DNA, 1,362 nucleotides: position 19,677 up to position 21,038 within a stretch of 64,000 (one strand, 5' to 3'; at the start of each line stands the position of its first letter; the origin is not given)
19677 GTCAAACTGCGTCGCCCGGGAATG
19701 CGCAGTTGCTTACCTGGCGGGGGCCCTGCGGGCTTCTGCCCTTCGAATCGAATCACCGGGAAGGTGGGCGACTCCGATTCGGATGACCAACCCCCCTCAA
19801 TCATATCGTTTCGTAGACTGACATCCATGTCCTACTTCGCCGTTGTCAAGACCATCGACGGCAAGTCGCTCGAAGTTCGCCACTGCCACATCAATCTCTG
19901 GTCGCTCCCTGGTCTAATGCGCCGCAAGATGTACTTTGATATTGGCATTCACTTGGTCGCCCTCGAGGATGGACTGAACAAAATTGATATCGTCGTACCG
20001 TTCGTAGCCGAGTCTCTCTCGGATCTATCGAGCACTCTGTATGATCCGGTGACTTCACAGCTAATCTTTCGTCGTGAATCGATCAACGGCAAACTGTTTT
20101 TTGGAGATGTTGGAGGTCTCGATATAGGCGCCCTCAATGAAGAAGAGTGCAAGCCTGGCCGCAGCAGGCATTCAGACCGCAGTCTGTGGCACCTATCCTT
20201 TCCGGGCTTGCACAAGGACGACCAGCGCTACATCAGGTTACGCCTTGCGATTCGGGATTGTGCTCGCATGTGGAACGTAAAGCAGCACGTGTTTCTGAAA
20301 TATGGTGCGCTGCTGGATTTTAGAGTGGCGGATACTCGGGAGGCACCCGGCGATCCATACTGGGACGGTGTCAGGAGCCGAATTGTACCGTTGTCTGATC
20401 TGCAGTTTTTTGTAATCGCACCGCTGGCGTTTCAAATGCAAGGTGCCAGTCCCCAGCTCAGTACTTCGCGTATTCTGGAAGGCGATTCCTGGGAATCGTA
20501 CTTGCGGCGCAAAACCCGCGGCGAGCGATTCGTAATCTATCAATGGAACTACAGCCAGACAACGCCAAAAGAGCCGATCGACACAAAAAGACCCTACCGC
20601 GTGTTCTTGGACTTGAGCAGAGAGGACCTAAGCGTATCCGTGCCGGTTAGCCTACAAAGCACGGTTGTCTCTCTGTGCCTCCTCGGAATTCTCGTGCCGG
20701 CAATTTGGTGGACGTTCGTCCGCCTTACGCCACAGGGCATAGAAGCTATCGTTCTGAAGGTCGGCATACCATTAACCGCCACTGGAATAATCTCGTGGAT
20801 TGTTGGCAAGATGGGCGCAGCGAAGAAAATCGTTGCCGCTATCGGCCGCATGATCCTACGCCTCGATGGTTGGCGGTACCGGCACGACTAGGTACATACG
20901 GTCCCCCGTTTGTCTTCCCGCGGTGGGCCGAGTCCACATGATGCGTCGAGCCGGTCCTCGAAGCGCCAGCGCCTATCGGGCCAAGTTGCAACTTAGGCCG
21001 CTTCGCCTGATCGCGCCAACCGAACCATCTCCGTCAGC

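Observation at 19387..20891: Low-GC three-gene islet: GNAT acetyltransferase, ASCH domain protein, unknown protein with C-terminal 2-TM module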

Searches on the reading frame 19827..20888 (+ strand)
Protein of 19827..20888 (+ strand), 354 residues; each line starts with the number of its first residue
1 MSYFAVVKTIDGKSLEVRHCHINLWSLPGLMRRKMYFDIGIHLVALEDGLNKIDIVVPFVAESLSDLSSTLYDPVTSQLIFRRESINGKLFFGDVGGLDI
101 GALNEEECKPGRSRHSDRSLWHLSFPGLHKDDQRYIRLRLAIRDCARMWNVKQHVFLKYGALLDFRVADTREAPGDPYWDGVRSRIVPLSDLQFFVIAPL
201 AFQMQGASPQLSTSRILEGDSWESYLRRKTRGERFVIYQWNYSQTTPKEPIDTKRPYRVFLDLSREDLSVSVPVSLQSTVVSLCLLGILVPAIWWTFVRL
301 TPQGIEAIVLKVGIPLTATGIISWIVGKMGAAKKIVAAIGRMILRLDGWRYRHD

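Call 3: search_protein_families(library=pfam, proteins=[window:19827-20888:+], max_evalue=1)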
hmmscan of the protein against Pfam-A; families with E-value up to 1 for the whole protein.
seq(354 aa): 3 families
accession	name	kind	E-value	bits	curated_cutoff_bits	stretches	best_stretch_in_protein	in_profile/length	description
PF19626.4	DUF6131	-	0.068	13.9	25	1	283-332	8-51/59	Family of unknown function (DUF6131)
PF19597.4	TrbL_4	-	0.095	12.5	27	1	279-322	145-187/276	Conjugal transfer protein TrbL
PF12292.13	DUF3624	-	0.19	12.6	27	1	280-310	22-52/76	Protein of unknown function (DUF3624)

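Call 4: search_protein_families(library=padloc, proteins=[window:19827-20888:+], max_evalue=1)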
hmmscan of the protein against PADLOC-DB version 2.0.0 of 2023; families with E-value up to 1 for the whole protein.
seq(354 aa): 0 families

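Call 6: search_protein_families(library=ncbifam, proteins=[window:19827-20888:+], max_evalue=1)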
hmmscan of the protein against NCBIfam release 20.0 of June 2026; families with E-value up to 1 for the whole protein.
seq(354 aa): 0 families

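Call 7: search_protein_families(library=phrogs, proteins=[window:19827-20888:+], max_evalue=1)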
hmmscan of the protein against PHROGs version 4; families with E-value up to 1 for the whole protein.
seq(354 aa): 0 families

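Call 8: find_homologous_proteins(query=window:19827-20888:+, max_evalue=0.01)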
Query seq(354 aa) (354 aa): 10 proteins with E <= 0.01 among 3484 candidates.
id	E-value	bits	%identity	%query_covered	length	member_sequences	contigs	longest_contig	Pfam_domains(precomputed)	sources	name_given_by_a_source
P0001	3.4e-239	811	100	100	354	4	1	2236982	-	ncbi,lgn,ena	-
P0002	1.8e-204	696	85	100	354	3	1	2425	-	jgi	jgi:hypothetical protein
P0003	1.1e-138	480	60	99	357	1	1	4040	-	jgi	jgi:hypothetical protein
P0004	1.7e-127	443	51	99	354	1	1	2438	-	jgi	jgi:hypothetical protein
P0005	2.5e-125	436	55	99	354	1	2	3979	-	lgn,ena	-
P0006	5.3e-125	435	54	99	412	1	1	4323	-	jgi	jgi:hypothetical protein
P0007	3.8e-121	422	51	99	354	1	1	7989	-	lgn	-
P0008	1.8e-110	387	50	99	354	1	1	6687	-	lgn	-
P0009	4.0e-39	152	34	82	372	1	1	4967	-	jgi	jgi:hypothetical protein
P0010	6.5e-26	109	30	74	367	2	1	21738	-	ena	-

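Call 9: find_encoding_contigs(protein=P0010, flank=10000, max_places=3)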
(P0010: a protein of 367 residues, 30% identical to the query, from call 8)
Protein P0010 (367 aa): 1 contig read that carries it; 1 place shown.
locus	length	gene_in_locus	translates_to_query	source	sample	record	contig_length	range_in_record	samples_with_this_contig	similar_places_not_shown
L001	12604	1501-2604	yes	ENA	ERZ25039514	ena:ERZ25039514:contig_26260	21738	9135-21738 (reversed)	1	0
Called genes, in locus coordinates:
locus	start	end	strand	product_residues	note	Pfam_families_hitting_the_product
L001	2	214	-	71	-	?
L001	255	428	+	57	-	-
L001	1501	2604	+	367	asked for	-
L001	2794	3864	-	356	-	PF00589:Phage_integrase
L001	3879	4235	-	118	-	-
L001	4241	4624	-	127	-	-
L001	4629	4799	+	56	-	-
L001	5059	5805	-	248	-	-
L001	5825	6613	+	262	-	PF04986:Y2_Tnp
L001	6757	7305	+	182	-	-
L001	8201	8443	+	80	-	-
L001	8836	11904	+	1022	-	PF25778:DUF7948, PF06739:SBBP (faint)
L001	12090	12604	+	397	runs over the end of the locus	-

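Call 10: find_encoding_contigs(protein=P0007, flank=8000, max_places=3)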
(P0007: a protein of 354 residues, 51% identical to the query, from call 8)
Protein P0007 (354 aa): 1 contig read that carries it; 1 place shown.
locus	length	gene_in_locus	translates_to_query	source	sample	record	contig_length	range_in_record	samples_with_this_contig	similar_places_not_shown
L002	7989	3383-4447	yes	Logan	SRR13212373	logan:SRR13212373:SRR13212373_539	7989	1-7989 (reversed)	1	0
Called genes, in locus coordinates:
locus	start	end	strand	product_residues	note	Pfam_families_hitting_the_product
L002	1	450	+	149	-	?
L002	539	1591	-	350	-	PF00078:RVT_1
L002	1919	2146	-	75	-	-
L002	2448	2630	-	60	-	-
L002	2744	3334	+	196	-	PF00583:Acetyltransf_1 (weak), PF13673:Acetyltransf_10, PF13508:Acetyltransf_7 (weak)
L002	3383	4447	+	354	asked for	-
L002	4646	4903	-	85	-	-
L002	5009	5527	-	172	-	-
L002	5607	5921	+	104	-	-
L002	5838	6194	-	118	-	-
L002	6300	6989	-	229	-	PF01797:Y1_Tnp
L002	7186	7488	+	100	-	-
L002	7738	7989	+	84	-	?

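Call 11: find_encoding_contigs(protein=P0008, flank=8000, max_places=3)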
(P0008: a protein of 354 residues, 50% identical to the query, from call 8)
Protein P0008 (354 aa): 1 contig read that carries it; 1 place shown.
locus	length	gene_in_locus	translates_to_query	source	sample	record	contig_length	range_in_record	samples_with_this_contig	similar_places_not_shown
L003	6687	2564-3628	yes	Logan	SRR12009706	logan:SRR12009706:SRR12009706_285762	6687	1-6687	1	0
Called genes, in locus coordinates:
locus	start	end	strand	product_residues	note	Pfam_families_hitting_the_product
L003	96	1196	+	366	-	-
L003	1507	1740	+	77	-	-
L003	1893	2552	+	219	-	PF00583:Acetyltransf_1 (weak), PF13673:Acetyltransf_10 (weak), PF13508:Acetyltransf_7 (weak)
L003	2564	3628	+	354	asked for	-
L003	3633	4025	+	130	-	-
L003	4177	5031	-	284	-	-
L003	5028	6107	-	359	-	PF13847:Methyltransf_31 (faint), PF01555:N6_N4_Mtase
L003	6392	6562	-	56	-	-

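Call 14: find_encoding_contigs(protein=P0009, flank=6000, max_places=3)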
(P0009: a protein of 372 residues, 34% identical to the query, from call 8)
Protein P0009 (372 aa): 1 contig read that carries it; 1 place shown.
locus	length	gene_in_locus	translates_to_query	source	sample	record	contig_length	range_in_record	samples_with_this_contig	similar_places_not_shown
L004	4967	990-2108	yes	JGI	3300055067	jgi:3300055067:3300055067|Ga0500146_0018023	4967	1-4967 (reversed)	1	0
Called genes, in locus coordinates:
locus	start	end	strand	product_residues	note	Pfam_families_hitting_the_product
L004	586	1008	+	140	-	-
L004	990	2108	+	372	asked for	-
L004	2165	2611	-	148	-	-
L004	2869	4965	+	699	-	?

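Call 15: find_encoding_contigs(protein=P0006, flank=6000, max_places=3)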
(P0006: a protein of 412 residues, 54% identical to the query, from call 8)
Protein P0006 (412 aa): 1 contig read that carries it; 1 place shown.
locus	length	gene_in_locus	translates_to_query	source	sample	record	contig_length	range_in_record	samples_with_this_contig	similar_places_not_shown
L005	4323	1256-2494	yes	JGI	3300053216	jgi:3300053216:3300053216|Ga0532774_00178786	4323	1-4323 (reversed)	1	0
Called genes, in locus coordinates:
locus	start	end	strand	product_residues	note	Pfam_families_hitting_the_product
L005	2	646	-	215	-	?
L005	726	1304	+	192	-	PF13673:Acetyltransf_10 (weak), PF13508:Acetyltransf_7 (weak)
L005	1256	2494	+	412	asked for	-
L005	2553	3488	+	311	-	PF16881:LIAS_N, PF04055:Radical_SAM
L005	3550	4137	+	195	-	PF01765:RRF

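Call 16: find_encoding_contigs(protein=P0003, flank=6000, max_places=3)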
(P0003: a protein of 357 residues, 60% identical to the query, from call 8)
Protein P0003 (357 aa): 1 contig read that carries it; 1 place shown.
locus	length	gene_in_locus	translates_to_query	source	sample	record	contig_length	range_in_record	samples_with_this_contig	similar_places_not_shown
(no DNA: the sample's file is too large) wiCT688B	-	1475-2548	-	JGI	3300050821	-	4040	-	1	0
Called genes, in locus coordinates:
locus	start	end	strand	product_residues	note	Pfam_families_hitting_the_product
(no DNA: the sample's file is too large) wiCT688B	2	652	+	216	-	?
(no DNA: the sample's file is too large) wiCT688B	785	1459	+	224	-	PF00583:Acetyltransf_1 (faint), PF13673:Acetyltransf_10 (weak)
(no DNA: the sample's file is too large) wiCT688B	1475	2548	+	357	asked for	-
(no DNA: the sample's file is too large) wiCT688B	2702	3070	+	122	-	PF04266:ASCH (weak)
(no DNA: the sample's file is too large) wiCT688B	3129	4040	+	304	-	?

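Call 17: find_encoding_contigs(protein=P0005, flank=6000, max_places=3)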
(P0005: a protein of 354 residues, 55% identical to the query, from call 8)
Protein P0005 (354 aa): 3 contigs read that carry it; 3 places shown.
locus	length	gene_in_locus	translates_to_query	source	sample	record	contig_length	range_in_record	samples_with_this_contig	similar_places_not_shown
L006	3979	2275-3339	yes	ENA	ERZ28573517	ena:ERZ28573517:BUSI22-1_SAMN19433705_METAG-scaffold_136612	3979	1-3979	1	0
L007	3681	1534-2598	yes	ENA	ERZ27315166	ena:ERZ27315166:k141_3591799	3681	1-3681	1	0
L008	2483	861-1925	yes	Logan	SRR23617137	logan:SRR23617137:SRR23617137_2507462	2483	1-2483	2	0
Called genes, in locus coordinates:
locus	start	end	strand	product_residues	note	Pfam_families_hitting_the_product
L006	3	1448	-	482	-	?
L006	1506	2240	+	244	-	PF00583:Acetyltransf_1 (weak), PF13673:Acetyltransf_10, PF13508:Acetyltransf_7 (faint)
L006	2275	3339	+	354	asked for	-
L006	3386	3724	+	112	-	-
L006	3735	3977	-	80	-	?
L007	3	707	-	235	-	?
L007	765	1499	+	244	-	PF00583:Acetyltransf_1 (weak), PF13673:Acetyltransf_10, PF13508:Acetyltransf_7 (faint)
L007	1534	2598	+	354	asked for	-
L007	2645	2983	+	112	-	-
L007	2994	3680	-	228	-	?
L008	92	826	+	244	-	PF00583:Acetyltransf_1 (weak), PF13673:Acetyltransf_10, PF13508:Acetyltransf_7 (faint)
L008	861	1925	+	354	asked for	-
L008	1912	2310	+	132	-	PF04266:ASCH (weak)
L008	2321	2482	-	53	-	?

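Call 27: search_protein_families(library=padloc, proteins=[P0009, P0005], max_evalue=1)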
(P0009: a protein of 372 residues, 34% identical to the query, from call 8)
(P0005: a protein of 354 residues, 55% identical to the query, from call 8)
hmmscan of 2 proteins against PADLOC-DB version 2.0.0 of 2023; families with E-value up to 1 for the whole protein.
P0009 (372 aa): 0 families

P0005 (354 aa): 0 families

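Call 30: predict_structure(alignment_id=A1)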
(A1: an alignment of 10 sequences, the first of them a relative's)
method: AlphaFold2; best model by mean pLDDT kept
length: 354 residues; sequences in the alignment: 10
mean_pLDDT: 72.2   pTM: 0.69
mean pLDDT of the five models: 72.2, 71.5, 70.9, 56.0, 52.8
residues with pLDDT >= 90: 84; 70-90: 122; 50-70: 88; < 50: 60
segments of 3 or more residues with pLDDT < 50: 153-158, 214-221, 266-278, 295-297, 299-326
pLDDT, mean of each block of 10 residues (from residue 1): 86 91 80 82 95 91 86 77 78 82 91 75 95 94 67 51 84 73 92 84 76 48 57 75 78 89 57 47 63 51 40 36 49 57 59 52
secondary structure, 60 per line:
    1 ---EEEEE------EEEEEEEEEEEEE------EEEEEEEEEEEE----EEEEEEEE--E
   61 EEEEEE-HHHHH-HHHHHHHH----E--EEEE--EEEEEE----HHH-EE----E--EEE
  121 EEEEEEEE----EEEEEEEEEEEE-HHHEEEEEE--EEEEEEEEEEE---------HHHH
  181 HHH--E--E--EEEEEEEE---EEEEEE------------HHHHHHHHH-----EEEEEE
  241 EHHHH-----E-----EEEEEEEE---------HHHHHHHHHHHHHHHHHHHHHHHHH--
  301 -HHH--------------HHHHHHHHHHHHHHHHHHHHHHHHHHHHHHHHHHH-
elements in order: E4-8 E15-27 E34-45 E50-57 E60-66 H68-72 H74-81 E89-92 E95-100 E118-128 E133-144 E149-154 E157-167 H177-183 E192-199 E203-208 H221-229 E235-241 H242-245 E257-264 H274-298 H319-353

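Call 32: search_protein_representatives(alignment_id=A1)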
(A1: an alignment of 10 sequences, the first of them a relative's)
Query: 10 sequences, 354 profile positions. Proteins with E-value up to 0.001 (for the whole library): 797; up to 1e-10: 406; up to 1e-30: 233. The best 150 are listed.
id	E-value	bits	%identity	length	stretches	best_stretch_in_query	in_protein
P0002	4.0e-172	588.6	-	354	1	1-353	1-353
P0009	3.6e-125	434.2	-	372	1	1-332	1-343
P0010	1.7e-113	395.7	-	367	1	1-353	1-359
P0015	4.1e-90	318.9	-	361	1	1-347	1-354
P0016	2.2e-84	300.0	-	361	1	1-353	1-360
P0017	1.1e-81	291.1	-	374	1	1-342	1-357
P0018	2.2e-79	283.5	-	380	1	1-331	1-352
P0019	7.1e-77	275.3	-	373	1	1-349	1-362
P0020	2.8e-76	273.4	-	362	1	1-351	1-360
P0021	8.2e-75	268.5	-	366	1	1-345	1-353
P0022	7.0e-73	262.2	-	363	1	1-352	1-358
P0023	1.5e-72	261.1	-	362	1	1-350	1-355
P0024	4.6e-72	259.5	-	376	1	1-330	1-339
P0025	7.9e-71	255.4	-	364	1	2-352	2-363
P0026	1.1e-70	254.9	-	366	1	1-348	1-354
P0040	3.9e-65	236.7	-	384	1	1-301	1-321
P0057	3.7e-60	220.3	-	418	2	99-330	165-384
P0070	6.0e-58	213.0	-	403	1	1-342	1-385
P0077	2.7e-56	207.6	-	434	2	1-242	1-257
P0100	1.2e-51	192.4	-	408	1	1-299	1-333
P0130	7.0e-49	183.2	-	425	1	1-350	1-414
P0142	1.1e-47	179.3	-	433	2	1-243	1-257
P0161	3.8e-45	170.9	-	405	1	1-280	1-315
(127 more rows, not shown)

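Call 33: search_protein_families(library=padloc, proteins=[P0015, P0020, P0040, P0057, P0070, P0077, P0100, P0130, P0142, P0161], max_evalue=0.1)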
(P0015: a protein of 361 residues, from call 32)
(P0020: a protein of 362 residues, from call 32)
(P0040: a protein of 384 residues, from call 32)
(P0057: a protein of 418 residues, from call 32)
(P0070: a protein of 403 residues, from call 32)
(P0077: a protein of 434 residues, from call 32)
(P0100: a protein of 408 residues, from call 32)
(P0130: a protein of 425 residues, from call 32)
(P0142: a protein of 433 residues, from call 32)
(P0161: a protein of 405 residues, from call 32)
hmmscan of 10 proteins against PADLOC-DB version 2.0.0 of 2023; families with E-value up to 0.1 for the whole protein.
P0015 (361 aa): 0 families

P0020 (362 aa): 0 families

P0040 (384 aa): 0 families

P0057 (418 aa): 0 families

P0070 (403 aa): 0 families

P0077 (434 aa): 0 families

P0100 (408 aa): 0 families

P0130 (425 aa): 0 families

P0142 (433 aa): 0 families

P0161 (405 aa): 0 families

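Call 38: find_related_loci(query=A1, collection=genome_contigs, flank=8000)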
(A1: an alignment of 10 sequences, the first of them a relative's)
Query A1 (354 aa) in genome_contigs; peptide patterns used: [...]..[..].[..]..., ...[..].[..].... (x = any residue, [..] = any of these).
8 stretches matched a pattern; 1 encode a relative of the query (tblastn E <= 1e-3); 1 distinct loci.
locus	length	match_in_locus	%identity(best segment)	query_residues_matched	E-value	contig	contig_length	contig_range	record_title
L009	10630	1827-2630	31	1-266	3e-35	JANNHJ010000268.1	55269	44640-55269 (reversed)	MAG: Myxococcales bacterium isolate SOY_6_C_metabat_27 SOY_6_C_k141_4087411, whole genome shotgun sequence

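Call 53: find_related_loci(query=A3, collection=metagenome_contigs, flank=5000)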
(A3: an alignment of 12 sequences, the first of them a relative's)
Query A3 (372 aa) in metagenome_contigs; peptide patterns used: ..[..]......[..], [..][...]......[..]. (x = any residue, [..] = any of these).
108 stretches matched a pattern; 26 encode a relative of the query (tblastn E <= 1e-3); 26 distinct loci.
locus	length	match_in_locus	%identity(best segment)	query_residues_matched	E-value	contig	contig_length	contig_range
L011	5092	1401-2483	41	1-368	5e-81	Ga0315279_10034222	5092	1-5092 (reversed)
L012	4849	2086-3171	38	1-368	8e-76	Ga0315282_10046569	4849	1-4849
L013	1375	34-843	44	1-280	5e-76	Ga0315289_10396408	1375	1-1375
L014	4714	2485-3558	34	1-367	1e-62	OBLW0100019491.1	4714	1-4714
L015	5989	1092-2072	35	1-336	4e-61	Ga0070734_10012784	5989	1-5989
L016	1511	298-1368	36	1-368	6e-63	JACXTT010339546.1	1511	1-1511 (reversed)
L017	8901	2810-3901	34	1-368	4e-60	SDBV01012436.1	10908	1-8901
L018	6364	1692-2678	35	1-342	5e-59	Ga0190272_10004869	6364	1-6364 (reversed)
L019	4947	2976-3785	39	1-274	6e-57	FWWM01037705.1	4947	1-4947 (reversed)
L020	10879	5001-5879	39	1-301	3e-61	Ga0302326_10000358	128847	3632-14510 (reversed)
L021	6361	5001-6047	34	14-367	1e-54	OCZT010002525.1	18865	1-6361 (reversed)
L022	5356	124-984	36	3-279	4e-51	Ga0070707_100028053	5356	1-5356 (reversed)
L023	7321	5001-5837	35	2-282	5e-49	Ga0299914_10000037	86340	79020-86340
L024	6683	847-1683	35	2-282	5e-49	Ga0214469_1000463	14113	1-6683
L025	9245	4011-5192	31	1-372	5e-49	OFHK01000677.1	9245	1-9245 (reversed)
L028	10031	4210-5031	34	1-276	2e-40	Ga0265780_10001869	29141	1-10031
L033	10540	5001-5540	34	1-178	9e-26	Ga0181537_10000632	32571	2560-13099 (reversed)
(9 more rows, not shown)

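Call 56: search_protein_families(library=pfam, proteins=[P0015, P0040, P0077], max_evalue=0.1)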
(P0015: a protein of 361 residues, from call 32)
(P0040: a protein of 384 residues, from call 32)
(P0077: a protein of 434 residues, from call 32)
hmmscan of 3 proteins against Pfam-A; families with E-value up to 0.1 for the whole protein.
P0015 (361 aa): 0 families

P0040 (384 aa): 0 families

P0077 (434 aa): 0 families

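Call 68: find_encoding_contigs(protein=P0001, flank=1000, max_places=2)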
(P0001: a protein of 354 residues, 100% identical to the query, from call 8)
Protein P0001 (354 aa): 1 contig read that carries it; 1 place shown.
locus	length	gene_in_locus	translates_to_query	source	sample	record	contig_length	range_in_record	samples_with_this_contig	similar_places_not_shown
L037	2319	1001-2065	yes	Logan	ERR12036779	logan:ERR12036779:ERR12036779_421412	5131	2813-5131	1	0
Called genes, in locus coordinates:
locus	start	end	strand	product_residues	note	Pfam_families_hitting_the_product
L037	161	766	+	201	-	PF13673:Acetyltransf_10 (weak)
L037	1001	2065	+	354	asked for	-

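Call 77: search_protein_families(library=pfam, proteins=[L017:954-1580:+, L017:4170-4694:+, L020:6487-7500:+, L020:7508-8386:+, L020:9306-10376:-, L025:1900-3066:-, L028:6358-8388:-, L033:6683-8020:-, L003:4177-5031:-], max_evalue=0.001)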
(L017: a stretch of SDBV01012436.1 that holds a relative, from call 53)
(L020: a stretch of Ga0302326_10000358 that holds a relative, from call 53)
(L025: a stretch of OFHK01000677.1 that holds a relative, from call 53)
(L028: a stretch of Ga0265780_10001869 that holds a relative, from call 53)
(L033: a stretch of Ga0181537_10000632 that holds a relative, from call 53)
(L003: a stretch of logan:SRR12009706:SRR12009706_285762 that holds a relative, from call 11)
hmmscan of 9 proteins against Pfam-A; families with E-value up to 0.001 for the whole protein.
L017:954-1580:+ (209 aa): 1 family
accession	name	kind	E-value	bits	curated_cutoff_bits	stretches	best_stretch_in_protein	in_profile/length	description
PF13207.12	AAA_17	-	2.1e-10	41.4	27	1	43-157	2-123/136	AAA domain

L017:4170-4694:+ (175 aa): 2 families
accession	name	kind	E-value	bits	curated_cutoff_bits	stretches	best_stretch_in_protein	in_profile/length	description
PF05168.19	HEPN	-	2e-12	47.8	22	1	16-112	2-94/117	HEPN domain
PF18728.6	HEPN_AbiV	-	9.6e-05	23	27.1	1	16-95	7-89/155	AbiV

L020:6487-7500:+ (338 aa): 1 family
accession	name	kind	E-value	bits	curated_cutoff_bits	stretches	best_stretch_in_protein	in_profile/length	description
PF00303.24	Thymidylat_synt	-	2.9e-25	89.4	24.3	1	82-248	54-225/266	Thymidylate synthase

L020:7508-8386:+ (293 aa): 0 families

L020:9306-10376:- (357 aa): 2 families
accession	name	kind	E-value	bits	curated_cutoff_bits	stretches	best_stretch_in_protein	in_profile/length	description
PF06114.19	Peptidase_M78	-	2.4e-10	40.7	22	1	232-332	21-119/123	IrrE N-terminal-like domain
PF01381.28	HTH_3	-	0.00094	19.6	23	0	21-71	4-54/55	Helix-turn-helix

L025:1900-3066:- (389 aa): 1 family
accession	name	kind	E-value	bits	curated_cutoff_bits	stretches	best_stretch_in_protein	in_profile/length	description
PF00589.27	Phage_integrase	-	3.2e-26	92.6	27.1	1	188-372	8-170/172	Phage integrase family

L028:6358-8388:- (677 aa): 0 families

L033:6683-8020:- (446 aa): 2 families
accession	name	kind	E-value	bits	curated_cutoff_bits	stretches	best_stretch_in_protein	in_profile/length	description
PF02384.22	N6_Mtase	-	4.1e-23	82.6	20.4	1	11-222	25-251/311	N-6 DNA Methylase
PF07669.17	Eco57I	-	4.4e-10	40.3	25.3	1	92-183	73-168/171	Eco57I restriction-modification methylase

L003:4177-5031:- (284 aa): 1 family
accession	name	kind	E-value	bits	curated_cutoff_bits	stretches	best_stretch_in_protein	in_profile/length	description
PF12183.14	NotI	-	2.9e-05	24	22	1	56-202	52-207/238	Restriction endonuclease NotI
